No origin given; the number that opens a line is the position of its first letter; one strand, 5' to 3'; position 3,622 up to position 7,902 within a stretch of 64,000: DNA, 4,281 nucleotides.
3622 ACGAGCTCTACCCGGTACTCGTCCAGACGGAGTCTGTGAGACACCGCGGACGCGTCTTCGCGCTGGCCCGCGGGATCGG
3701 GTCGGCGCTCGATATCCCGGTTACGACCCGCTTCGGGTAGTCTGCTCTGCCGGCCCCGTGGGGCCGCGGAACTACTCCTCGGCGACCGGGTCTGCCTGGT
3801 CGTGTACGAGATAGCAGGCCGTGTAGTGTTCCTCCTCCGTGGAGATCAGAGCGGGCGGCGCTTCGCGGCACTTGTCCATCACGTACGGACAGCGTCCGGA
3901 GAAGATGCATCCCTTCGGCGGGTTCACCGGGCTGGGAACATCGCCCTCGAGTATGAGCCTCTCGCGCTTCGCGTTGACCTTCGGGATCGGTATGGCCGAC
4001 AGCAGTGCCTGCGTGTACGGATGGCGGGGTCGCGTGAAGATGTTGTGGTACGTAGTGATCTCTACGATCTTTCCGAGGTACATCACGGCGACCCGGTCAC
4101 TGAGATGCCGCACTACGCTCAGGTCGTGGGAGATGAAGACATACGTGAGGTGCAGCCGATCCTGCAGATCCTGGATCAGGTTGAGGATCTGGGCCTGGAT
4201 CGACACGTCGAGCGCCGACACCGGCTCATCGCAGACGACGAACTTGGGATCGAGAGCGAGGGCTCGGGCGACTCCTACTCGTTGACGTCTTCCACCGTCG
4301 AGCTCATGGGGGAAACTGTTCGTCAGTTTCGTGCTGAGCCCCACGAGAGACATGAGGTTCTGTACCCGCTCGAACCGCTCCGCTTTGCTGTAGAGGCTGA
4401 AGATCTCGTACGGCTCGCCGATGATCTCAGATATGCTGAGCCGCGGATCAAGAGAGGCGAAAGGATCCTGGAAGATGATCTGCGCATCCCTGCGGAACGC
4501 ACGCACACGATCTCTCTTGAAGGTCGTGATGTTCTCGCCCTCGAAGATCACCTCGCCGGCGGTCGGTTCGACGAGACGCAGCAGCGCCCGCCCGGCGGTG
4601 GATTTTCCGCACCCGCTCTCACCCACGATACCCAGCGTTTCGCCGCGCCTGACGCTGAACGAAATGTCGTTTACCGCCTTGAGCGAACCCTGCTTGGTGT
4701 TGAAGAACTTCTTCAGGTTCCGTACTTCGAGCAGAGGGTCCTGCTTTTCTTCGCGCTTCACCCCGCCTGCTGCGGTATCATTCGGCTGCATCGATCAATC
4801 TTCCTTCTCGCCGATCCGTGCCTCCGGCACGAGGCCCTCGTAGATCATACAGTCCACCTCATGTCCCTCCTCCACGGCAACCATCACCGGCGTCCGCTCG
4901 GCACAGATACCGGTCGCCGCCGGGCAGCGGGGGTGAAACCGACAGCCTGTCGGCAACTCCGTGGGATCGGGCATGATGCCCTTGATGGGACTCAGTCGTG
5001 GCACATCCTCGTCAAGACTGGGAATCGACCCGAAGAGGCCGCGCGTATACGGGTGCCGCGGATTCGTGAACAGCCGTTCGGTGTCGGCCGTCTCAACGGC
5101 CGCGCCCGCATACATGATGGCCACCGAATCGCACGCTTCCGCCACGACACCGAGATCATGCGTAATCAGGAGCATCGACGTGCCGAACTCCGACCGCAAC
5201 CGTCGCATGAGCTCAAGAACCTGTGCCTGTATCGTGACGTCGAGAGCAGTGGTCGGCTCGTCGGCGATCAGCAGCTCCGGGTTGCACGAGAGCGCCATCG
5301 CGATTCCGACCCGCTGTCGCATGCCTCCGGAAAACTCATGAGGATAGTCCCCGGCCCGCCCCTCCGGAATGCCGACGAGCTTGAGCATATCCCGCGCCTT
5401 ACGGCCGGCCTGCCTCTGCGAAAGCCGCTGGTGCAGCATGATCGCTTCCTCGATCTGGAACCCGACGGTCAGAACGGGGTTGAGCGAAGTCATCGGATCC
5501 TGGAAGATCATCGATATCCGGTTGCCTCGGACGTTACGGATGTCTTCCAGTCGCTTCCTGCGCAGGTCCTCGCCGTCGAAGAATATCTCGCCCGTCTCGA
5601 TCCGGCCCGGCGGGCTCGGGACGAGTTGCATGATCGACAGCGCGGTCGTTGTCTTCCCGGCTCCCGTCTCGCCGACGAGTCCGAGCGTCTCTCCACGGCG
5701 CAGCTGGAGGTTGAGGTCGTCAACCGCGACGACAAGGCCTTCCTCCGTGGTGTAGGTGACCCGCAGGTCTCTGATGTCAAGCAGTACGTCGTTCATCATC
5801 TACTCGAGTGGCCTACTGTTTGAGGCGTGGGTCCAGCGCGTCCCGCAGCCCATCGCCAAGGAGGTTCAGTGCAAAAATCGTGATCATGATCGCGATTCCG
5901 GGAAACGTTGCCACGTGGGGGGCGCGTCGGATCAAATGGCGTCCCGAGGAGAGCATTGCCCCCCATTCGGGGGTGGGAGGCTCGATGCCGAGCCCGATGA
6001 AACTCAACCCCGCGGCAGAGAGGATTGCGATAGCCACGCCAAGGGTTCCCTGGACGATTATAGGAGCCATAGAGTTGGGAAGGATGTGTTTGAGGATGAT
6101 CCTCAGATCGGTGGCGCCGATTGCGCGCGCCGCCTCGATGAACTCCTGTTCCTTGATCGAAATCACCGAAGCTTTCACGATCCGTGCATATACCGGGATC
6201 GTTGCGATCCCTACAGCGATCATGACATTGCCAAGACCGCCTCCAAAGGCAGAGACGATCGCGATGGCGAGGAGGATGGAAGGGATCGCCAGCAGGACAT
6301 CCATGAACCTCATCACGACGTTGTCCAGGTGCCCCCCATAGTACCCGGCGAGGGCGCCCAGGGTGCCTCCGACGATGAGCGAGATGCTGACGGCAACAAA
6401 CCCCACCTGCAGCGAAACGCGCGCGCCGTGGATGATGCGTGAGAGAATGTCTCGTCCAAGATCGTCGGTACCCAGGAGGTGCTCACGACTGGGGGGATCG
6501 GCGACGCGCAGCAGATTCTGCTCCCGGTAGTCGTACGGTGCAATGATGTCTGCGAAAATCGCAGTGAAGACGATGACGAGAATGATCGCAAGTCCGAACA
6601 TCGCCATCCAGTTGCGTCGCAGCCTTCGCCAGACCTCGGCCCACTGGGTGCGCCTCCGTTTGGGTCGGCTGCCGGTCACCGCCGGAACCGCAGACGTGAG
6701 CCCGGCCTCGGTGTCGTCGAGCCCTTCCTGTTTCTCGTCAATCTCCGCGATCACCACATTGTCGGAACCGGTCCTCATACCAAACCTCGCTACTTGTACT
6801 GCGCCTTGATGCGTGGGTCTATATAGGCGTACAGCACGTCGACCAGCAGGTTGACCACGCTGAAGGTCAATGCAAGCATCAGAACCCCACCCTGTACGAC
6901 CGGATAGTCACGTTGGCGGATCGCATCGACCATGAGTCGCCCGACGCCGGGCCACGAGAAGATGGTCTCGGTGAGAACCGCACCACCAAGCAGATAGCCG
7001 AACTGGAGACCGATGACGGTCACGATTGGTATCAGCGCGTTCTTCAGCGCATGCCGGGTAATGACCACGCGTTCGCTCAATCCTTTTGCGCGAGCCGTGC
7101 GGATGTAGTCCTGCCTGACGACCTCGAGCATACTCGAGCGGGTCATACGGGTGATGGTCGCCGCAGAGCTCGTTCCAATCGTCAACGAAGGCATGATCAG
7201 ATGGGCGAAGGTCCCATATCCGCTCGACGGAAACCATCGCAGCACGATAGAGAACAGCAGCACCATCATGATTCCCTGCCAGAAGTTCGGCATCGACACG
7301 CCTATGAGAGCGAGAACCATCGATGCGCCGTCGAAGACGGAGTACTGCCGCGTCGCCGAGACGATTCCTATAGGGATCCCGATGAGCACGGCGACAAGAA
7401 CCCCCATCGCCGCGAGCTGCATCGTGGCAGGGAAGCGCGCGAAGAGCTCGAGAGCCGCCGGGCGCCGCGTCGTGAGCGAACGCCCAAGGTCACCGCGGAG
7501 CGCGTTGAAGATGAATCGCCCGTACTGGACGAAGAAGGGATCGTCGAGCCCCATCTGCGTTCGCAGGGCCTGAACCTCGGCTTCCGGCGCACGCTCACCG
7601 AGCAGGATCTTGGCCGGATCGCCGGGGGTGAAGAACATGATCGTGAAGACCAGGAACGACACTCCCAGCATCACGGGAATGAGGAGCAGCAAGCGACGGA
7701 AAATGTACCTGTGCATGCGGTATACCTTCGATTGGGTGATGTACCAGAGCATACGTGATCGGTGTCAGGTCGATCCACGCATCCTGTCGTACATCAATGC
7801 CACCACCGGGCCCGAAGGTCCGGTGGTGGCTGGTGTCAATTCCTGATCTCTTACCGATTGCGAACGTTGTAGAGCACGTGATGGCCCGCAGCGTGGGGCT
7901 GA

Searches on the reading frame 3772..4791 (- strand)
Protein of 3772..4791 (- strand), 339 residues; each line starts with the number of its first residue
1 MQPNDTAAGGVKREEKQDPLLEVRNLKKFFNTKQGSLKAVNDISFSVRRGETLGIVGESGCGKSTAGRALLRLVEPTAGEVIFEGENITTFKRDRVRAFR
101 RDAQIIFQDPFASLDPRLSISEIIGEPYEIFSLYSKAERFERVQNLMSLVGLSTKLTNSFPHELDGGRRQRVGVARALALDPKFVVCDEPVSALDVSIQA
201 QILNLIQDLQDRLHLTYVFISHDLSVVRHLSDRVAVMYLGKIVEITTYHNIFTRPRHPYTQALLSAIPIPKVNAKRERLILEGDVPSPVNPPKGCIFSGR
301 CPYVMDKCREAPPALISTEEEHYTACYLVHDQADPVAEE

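Call 78: search_protein_families(library=pfam, proteins=[window:3772-4791:-], max_evalue=1)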
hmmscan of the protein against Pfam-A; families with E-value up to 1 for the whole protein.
window:3772-4791:- (339 aa): 10 families
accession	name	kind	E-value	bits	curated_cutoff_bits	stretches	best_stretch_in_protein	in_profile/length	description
PF00005.33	ABC_tran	-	5.3e-30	105.3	25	1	40-191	1-136/137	ABC transporter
PF08352.17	oligo_HPY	-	5.5e-19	68.8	27.1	1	243-308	1-65/65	Oligopeptide/dipeptide transporter, C-terminal region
PF13304.12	AAA_21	-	0.00051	20.6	27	1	177-227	251-303/304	AAA domain, putative AbiEii toxin, Type IV TA system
PF13191.12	AAA_16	-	0.01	16.8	32.6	1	47-85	19-58/167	AAA ATPase domain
PF13401.12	AAA_22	-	0.01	16.6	27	1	55-84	10-33/130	AAA domain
PF13166.12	AAA_13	-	0.02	14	36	1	182-233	527-580/713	AAA domain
PF13555.12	AAA_29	-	0.067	13.4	27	1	45-77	19-49/61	P-loop containing region of AAA domain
PF02463.25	SMC_N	-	0.11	12.4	40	1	54-232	28-207/220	RecF/RecN/SMC N terminal domain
PF00006.31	ATP-synt_ab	-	0.19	11.8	29.5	1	42-72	6-36/213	ATP synthase alpha/beta family, nucleotide-binding domain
PF00485.24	PRK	-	0.22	11.7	22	1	53-95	2-45/196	Phosphoribulokinase / Uridine kinase family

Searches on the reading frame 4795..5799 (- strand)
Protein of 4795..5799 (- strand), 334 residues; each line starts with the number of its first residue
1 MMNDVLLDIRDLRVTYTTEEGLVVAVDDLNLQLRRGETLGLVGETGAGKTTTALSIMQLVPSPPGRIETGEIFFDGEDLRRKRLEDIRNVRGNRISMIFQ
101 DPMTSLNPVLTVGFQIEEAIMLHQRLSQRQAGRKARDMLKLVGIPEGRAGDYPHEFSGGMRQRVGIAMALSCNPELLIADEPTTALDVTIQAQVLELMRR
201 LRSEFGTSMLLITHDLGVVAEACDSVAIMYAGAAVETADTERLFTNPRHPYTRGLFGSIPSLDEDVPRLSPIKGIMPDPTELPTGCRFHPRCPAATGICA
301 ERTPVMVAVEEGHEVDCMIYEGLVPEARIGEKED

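Call 78: search_protein_families(library=pfam, proteins=[window:4795-5799:-], max_evalue=1)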
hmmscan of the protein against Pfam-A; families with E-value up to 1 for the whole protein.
window:4795-5799:- (334 aa): 7 families
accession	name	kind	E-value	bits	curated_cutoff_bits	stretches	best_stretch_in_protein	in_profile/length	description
PF00005.33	ABC_tran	-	3.2e-29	102.7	25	1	27-184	2-137/137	ABC transporter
PF08352.17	oligo_HPY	-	1.2e-22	80.5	27.1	1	235-299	1-65/65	Oligopeptide/dipeptide transporter, C-terminal region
PF13304.12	AAA_21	-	1.3e-05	25.9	27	1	146-219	228-303/304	AAA domain, putative AbiEii toxin, Type IV TA system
PF13401.12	AAA_22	-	0.014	16.1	27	1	41-61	10-30/130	AAA domain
PF04851.21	ResIII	-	0.034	14.5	22.5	1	35-90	22-76/164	Type III restriction enzyme, res subunit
PF19993.5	DO-GTPase2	-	0.16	12.1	27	1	38-74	2-35/226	Double-GTPase 2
PF02367.23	TsaE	-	0.25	11.7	26.6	1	27-58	12-43/128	Threonylcarbamoyl adenosine biosynthesis protein TsaE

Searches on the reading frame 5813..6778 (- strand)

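Call 78: search_protein_families(library=pfam, proteins=[window:5813-6778:-], max_evalue=1)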
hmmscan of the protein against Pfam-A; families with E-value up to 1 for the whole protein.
window:5813-6778:- (321 aa): 4 families
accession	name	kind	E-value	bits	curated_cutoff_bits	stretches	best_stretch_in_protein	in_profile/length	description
PF00528.27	BPD_transp_1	-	3.5e-37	128.4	26.4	1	137-320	1-183/184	Binding-protein-dependent transport system inner membrane component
PF12911.12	OppC_N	-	3.8e-19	68.7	23.9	1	44-91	1-48/53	N-terminal TM domain of oligopeptide transport permease C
PF10039.14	DUF2275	-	0.38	11.3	24.6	1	24-75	5-52/210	Predicted integral membrane protein (DUF2275)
PF12159.13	DUF3593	-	0.73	10.4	25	1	58-88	28-57/88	Protein of unknown function (DUF3593)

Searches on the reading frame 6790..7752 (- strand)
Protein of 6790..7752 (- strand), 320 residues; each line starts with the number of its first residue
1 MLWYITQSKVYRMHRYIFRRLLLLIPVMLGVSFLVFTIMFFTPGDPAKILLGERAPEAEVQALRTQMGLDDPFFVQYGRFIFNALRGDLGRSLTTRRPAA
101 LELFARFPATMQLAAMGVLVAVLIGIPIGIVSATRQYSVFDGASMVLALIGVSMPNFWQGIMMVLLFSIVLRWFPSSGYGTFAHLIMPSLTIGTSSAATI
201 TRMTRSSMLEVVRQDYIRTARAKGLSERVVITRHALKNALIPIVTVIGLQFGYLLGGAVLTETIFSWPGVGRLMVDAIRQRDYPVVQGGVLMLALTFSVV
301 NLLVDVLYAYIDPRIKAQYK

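Call 78: search_protein_families(library=pfam, proteins=[window:6790-7752:-], max_evalue=1)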
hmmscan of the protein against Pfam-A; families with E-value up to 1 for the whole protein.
window:6790-7752:- (320 aa): 3 families
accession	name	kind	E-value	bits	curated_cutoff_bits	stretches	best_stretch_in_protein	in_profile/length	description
PF00528.27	BPD_transp_1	-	7.8e-47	159.8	26.4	1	125-316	1-183/184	Binding-protein-dependent transport system inner membrane component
PF19300.4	BPD_transp_1_N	-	3.3e-13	50.3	23.8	1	13-87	1-75/114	Binding-prot-dependent transport system membrane comp, N-term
PF08229.16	SHR3_chaperone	-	0.0092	15.4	25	1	102-154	50-102/188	ER membrane protein SH3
